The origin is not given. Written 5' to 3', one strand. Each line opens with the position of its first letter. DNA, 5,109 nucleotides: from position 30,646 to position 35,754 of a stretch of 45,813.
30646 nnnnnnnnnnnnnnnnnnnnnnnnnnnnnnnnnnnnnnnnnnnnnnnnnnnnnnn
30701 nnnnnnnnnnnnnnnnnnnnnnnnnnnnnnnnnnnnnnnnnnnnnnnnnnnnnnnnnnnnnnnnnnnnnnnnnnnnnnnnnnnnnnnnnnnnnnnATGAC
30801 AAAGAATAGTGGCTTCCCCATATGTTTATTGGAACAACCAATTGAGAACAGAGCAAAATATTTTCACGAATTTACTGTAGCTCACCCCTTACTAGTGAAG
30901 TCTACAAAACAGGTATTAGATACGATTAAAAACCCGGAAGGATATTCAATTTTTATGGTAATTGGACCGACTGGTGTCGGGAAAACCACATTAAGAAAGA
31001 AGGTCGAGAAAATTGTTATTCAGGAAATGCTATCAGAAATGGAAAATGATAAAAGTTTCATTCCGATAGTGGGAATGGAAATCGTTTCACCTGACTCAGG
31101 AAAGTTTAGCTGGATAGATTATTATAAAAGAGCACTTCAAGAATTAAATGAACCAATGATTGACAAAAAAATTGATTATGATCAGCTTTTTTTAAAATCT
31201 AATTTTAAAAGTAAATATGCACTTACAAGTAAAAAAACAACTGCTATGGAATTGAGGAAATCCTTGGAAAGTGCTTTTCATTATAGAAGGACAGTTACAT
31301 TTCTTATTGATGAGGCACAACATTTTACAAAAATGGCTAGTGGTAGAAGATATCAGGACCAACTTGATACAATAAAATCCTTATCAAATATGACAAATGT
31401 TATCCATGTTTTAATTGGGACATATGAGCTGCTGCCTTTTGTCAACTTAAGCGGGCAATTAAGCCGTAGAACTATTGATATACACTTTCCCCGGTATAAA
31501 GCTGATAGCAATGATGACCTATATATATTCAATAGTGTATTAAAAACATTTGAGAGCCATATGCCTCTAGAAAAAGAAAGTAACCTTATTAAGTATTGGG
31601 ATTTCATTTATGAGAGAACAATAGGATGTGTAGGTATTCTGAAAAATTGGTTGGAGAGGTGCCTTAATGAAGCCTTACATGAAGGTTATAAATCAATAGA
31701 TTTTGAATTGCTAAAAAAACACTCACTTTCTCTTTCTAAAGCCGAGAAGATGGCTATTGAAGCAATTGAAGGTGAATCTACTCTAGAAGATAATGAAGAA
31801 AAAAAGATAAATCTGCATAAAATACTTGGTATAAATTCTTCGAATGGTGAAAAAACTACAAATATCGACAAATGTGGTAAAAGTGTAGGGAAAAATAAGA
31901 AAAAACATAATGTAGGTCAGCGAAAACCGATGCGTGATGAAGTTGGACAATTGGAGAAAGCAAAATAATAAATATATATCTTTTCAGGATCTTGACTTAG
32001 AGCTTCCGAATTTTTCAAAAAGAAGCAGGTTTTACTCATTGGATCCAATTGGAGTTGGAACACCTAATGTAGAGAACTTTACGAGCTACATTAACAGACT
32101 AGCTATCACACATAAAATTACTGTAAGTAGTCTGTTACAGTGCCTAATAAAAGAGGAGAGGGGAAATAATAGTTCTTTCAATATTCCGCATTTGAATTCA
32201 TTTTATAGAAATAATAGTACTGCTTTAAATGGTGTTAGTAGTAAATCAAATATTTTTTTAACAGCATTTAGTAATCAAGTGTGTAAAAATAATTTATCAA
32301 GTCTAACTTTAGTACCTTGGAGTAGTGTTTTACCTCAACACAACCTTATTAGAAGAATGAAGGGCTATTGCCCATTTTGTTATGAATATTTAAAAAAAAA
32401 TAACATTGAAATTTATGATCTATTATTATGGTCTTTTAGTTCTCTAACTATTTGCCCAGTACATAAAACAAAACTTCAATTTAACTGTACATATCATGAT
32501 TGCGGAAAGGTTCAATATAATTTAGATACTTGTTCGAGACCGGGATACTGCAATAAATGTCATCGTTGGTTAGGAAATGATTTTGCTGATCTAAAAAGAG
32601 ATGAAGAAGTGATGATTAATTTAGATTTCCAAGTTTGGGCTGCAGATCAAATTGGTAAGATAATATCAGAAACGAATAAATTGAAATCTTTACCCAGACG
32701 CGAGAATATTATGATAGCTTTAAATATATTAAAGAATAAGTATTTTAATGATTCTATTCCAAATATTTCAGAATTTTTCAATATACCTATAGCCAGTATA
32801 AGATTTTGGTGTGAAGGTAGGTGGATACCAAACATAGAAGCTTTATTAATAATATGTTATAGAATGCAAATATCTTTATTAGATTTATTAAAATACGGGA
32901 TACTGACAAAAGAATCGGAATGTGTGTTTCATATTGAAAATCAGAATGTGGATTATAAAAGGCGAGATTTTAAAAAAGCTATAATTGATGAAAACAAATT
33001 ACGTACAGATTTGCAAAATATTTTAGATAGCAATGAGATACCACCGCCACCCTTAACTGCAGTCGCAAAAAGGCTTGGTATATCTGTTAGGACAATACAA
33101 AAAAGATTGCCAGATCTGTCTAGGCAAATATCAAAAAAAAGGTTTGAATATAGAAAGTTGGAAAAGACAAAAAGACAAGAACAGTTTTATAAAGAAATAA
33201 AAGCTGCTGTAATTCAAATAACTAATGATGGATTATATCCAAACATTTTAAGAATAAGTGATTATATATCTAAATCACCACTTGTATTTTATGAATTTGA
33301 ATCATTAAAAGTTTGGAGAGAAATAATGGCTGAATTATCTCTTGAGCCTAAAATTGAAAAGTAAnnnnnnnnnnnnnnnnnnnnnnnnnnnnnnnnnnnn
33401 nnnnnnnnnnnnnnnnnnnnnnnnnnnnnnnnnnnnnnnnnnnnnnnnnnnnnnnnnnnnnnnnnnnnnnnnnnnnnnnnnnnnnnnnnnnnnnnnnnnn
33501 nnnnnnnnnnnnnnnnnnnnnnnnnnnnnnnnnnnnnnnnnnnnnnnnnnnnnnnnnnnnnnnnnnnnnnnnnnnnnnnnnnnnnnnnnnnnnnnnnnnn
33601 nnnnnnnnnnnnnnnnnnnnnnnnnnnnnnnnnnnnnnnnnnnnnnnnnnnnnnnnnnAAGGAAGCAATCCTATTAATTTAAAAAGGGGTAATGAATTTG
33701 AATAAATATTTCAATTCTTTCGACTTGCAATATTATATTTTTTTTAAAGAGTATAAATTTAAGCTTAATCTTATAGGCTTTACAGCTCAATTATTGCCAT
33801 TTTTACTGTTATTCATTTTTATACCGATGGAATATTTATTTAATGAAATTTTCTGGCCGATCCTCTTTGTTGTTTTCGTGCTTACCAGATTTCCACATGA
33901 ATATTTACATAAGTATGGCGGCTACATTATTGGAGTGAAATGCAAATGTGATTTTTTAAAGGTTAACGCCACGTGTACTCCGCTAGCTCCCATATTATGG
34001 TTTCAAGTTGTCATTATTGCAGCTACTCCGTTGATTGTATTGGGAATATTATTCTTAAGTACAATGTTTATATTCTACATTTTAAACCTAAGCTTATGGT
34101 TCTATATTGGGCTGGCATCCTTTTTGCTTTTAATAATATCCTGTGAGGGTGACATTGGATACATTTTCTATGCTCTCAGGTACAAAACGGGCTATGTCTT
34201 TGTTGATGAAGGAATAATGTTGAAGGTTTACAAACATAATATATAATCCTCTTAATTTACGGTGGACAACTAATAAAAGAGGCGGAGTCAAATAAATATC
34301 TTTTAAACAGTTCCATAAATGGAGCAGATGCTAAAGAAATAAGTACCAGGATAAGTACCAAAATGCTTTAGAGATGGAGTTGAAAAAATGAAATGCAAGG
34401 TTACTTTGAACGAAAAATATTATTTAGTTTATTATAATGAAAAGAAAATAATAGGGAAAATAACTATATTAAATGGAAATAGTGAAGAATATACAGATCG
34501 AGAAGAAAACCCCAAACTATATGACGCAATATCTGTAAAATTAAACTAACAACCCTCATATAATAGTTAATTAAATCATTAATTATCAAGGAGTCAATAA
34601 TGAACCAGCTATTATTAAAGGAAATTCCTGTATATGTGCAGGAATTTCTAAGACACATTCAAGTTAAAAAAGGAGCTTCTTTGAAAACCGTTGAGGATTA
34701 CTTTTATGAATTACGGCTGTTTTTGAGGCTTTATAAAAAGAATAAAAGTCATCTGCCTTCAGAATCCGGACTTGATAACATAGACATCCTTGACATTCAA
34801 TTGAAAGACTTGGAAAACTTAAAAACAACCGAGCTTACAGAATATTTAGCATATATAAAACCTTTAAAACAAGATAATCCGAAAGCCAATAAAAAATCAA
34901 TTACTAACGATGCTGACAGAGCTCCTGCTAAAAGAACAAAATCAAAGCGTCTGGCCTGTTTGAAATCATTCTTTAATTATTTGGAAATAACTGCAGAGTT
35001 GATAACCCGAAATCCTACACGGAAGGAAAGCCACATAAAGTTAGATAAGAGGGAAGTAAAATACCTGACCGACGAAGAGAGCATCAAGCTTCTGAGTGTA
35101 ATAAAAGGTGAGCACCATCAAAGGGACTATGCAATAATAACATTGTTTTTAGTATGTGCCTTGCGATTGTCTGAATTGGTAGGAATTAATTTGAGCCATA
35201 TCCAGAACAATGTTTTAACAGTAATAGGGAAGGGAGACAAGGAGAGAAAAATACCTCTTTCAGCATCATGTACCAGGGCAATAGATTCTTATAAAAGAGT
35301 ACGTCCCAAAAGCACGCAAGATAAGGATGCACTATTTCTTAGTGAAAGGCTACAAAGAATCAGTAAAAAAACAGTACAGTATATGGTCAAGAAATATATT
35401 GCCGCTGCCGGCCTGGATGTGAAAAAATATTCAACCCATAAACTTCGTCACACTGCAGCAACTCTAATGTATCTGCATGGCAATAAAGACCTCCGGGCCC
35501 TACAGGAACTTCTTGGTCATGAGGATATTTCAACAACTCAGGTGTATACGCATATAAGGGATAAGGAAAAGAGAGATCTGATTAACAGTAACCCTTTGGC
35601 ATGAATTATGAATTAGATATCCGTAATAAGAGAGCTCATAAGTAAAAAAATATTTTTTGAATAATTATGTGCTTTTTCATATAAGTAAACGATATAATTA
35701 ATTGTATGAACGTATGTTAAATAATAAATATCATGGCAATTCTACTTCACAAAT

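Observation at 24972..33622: Tn7-like core with single-polypeptide TnsA-TnsB, TniB-type TnsC and two divergent TniQ selectors, with no CRISPR or TnsE partner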

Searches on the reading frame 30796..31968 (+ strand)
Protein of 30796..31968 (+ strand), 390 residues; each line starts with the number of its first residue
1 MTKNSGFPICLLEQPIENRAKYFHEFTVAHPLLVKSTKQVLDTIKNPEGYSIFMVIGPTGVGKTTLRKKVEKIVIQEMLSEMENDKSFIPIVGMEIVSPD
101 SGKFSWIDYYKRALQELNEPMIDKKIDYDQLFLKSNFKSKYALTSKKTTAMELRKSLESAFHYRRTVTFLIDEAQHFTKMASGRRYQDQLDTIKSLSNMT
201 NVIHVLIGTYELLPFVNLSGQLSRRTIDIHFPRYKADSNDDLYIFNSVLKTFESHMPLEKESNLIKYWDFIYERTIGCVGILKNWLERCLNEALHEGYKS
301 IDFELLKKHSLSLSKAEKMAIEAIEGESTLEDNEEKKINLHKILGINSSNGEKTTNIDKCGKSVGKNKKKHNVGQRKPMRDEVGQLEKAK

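Call 4: search_protein_families(library=pfam, proteins=[window:30796-31968:+], max_evalue=0.01)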
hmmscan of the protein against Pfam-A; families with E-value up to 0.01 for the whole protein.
window:30796-31968:+ (390 aa): 8 families
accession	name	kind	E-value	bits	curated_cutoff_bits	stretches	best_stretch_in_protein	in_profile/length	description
PF13401.12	AAA_22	-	5.2e-14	53.1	27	1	51-213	6-127/130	AAA domain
PF05621.17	TniB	-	1.5e-09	38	22.4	1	146-235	100-188/189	Bacterial TniB protein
PF01637.24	ATPase_2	-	0.00097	19.4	33.2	1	45-210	15-156/225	ATPase domain predominantly from Archaea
PF07724.20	AAA_2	-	0.0012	19.4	27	0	52-75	5-28/166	AAA domain (Cdc48 subfamily)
PF13191.12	AAA_16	-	0.0015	19.4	32.6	1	39-178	14-145/167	AAA ATPase domain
PF25199.1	nSTAND_NTPase5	-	0.0052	17.1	34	0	36-66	24-57/145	Novel STAND NTPase 5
PF13173.12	AAA_14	-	0.0053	17.2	27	0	52-70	4-22/129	AAA domain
PF00004.35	AAA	-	0.0071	17.2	21.2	0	54-198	2-97/131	ATPase family associated with various cellular activities (AAA)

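Call 64: search_solved_structures(query=window:30796-31968:+, max_evalue=0.001, show_alignments=1)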
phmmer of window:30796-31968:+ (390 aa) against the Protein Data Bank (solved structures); distinct sequences matched with E-value up to 0.001: 3.
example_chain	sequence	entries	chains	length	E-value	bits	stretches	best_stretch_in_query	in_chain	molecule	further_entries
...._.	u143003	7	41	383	5.3e-103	348.2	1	1-385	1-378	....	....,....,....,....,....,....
9g0f_A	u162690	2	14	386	5.5e-103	348.2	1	1-385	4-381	AAA+ ATPase domain-containing protein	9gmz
7rzy_1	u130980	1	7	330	0.00023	23.7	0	52-301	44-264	Tn6677 Vibrio cholerae transposon TnsC (VchTnsC)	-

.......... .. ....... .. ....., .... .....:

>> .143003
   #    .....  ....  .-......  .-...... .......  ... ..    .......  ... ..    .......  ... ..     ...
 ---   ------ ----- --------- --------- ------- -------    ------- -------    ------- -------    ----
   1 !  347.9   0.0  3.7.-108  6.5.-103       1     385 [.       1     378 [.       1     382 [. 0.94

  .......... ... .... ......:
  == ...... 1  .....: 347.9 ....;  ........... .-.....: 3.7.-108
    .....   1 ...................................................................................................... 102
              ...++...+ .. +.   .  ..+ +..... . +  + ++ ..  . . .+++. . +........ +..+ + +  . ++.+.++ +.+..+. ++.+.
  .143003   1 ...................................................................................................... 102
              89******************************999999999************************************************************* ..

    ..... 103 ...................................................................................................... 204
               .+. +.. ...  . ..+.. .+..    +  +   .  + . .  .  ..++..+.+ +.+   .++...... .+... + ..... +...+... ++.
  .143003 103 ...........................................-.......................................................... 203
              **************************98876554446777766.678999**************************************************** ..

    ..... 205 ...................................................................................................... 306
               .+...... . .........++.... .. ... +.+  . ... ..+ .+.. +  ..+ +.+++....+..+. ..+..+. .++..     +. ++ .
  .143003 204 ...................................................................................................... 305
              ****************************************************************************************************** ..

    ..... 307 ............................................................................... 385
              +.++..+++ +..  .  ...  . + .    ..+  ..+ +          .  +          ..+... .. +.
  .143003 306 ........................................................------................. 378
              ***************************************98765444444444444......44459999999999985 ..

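Call 78: search_protein_families(library=ncbifam, proteins=[window:30796-31968:+], max_evalue=0.001)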
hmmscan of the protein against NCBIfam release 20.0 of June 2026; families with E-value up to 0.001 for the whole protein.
window:30796-31968:+ (390 aa): 0 families

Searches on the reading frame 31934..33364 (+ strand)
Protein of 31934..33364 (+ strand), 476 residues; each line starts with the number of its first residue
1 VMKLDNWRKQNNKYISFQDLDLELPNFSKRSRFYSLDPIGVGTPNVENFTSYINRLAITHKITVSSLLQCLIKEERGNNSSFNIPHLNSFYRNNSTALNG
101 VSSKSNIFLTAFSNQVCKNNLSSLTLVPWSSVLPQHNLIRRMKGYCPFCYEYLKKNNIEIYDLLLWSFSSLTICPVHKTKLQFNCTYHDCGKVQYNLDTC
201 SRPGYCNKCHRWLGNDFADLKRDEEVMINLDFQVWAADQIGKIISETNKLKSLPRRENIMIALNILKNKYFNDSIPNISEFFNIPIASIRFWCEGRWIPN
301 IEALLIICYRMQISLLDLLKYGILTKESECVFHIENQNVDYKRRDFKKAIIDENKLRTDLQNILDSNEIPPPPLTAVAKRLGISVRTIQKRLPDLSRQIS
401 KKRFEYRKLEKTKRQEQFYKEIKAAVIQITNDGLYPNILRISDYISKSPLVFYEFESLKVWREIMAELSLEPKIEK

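Call 4: search_protein_families(library=pfam, proteins=[window:31934-33364:+], max_evalue=0.01)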
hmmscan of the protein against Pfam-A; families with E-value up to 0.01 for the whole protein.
window:31934-33364:+ (476 aa): 1 family
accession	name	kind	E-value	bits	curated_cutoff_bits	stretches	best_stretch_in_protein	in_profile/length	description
PF06527.16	TniQ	-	4.5e-12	47.2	27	1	38-181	1-142/142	TniQ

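Call 65: search_solved_structures(query=window:31934-33364:+, max_evalue=0.001, show_alignments=1)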
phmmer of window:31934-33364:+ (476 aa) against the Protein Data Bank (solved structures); distinct sequences matched with E-value up to 0.001: 2.
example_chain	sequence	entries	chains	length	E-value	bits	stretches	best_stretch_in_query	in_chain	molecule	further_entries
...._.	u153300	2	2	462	3.2e-67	230.4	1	17-445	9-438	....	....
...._P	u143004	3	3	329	2.6e-30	108.7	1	23-230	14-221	TniQ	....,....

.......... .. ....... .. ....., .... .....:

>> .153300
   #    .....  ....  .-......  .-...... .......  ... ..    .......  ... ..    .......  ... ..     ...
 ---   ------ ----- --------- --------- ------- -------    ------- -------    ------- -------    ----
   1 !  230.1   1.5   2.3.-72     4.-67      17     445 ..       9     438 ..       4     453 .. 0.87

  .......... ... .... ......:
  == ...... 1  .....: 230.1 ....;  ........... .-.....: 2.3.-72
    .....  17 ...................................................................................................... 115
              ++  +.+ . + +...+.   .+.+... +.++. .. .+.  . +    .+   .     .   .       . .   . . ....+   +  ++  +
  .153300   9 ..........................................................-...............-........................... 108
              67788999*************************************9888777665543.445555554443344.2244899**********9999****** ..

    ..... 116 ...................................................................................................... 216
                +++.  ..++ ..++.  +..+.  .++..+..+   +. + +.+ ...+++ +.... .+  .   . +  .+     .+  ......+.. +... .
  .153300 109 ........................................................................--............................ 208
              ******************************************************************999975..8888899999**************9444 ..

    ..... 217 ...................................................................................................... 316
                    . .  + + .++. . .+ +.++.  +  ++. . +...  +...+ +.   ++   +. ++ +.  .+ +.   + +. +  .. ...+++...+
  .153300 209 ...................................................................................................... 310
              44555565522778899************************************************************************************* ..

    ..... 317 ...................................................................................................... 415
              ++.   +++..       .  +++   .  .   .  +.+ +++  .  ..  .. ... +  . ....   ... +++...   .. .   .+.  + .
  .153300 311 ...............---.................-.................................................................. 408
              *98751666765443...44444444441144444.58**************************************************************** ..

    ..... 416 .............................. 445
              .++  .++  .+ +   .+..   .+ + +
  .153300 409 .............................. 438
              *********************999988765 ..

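Call 70: list_cluster_members(proteins=[P0001, window:31934-33364:+, window:30796-31968:+, window:25963-27435:+, window:20254-21840:+])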
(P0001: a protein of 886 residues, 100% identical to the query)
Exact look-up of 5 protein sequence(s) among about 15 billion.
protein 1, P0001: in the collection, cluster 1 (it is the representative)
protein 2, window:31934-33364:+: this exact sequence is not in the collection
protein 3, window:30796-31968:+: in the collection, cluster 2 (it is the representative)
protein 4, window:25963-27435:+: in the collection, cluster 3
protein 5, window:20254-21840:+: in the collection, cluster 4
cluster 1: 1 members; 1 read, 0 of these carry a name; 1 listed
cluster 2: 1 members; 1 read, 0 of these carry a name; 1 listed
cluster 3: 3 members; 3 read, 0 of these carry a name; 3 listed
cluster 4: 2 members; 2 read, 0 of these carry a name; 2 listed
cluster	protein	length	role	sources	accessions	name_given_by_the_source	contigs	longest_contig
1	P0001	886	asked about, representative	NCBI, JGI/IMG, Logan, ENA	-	-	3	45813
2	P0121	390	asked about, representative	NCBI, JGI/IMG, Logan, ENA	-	-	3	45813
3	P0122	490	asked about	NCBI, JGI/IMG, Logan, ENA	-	-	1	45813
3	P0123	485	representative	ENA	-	-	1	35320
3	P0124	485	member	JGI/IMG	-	-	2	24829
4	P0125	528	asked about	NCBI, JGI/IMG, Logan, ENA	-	-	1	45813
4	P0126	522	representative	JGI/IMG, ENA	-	-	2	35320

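Call 78: search_protein_families(library=ncbifam, proteins=[window:31934-33364:+], max_evalue=0.001)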
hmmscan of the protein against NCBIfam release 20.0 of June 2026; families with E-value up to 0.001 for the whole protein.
window:31934-33364:+ (476 aa): 0 families

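Call 87: find_homologous_proteins(query=window:31937-33364:+, max_evalue=1e-20)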
Query window:31937-33364:+ (475 aa): 28 proteins with E <= 1e-20 among 5016 candidates.
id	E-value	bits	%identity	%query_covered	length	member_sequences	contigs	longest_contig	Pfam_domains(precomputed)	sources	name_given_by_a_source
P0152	0.0e+0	1008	100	93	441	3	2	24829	PF06527.17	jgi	-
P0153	1.5e-70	256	33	95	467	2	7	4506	PF06527.17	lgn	-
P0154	7.6e-69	251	32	95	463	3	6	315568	PF06527.17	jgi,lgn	jgi:transcriptional regulator with XRE-family HTH domain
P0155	2.5e-65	239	31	95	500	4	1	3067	PF06527.17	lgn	-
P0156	3.5e-65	239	31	95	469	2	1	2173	PF06527.17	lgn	-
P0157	8.9e-64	234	32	97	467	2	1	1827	PF06527.17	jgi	jgi:AraC-like DNA-binding protein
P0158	9.2e-64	234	31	96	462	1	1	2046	PF06527.17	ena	-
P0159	6.8e-63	231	31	94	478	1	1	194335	PF06527.17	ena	-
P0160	6.7e-62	228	32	95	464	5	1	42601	PF06527.17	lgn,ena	-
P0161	7.1e-62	228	31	92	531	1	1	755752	PF13384.13,PF06527.17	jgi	jgi:DNA-binding XRE family transcriptional regulator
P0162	2.4e-61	226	30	96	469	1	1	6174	PF06527.17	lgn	-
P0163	1.1e-60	224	31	94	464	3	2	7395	PF06527.17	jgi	jgi:transcriptional regulator with XRE-family HTH domain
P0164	4.6e-60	222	29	95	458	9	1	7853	PF06527.17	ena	-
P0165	2.8e-59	219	32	85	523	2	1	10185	PF06527.17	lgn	-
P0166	3.2e-59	219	31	96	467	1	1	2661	PF06527.17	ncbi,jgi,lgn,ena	-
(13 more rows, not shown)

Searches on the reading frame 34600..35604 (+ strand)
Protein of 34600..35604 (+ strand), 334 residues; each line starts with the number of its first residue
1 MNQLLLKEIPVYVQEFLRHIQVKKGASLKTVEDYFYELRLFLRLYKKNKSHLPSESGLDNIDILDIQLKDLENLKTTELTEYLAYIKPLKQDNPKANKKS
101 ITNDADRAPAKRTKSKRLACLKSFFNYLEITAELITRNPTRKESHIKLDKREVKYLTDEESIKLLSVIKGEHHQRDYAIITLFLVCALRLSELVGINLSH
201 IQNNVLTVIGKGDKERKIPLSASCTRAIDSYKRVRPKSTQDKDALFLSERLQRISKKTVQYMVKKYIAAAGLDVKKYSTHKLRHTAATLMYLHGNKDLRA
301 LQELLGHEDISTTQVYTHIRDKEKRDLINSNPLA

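Call 4: search_protein_families(library=pfam, proteins=[window:34600-35604:+], max_evalue=0.01)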
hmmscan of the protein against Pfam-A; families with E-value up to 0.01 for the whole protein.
window:34600-35604:+ (334 aa): 3 families
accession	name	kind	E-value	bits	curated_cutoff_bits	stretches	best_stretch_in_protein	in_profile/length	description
PF00589.27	Phage_integrase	-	7.2e-36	124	27.1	1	155-322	2-171/172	Phage integrase family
PF02899.23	Phage_int_SAM_1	-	3.5e-05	24.5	22.3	1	13-51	1-39/83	Phage integrase, N-terminal SAM-like domain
PF00625.27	Guanylate_kin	-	0.0035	17.5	25.2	1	59-117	93-151/182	Guanylate kinase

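Call 78: search_protein_families(library=ncbifam, proteins=[window:34600-35604:+], max_evalue=0.001)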
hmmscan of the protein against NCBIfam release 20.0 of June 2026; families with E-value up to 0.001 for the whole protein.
window:34600-35604:+ (334 aa): 10 families
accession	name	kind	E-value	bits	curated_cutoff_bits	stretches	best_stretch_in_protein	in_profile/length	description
TIGR02224.1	recomb_XerC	equivalog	1.1e-55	189.2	335.15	1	14-325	1-283/295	tyrosine recombinase XerC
NF040815.2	recomb_XerA_Arch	equivalog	6.7e-50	170.1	220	1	15-324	2-259/263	site-specific tyrosine recombinase/integron integrase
TIGR02225.1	recomb_XerD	equivalog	8.2e-50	169.8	329.6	1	78-328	24-283/290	site-specific tyrosine recombinase XerD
NF001399.0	PRK00283.1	subfamily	1.1e-49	169.4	279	1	12-329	8-293/300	tyrosine recombinase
NF003462.0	PRK05084.1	equivalog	2.7e-46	157.9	267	2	172-330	193-355/360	tyrosine recombinase XerS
NF002331.0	PRK01287.1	subfamily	1.2e-29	103.4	371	1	110-319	96-312/365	site-specific tyrosine recombinase XerC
TIGR02249.1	integrase_gron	subfamily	3.6e-21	75.8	265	2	250-326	233-307/315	integron integrase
NF007371.0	PRK09871.1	subfamily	5.2e-12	45.7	222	1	154-318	5-173/198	tyrosine-type DNA invertase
NF011946.0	PRK15417.1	equivalog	1.3e-11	44.3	435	1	251-320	249-316/337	integron integrase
NF007370.0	PRK09870.1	subfamily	1.1e-09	38.2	221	1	148-318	5-178/200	tyrosine-type DNA invertase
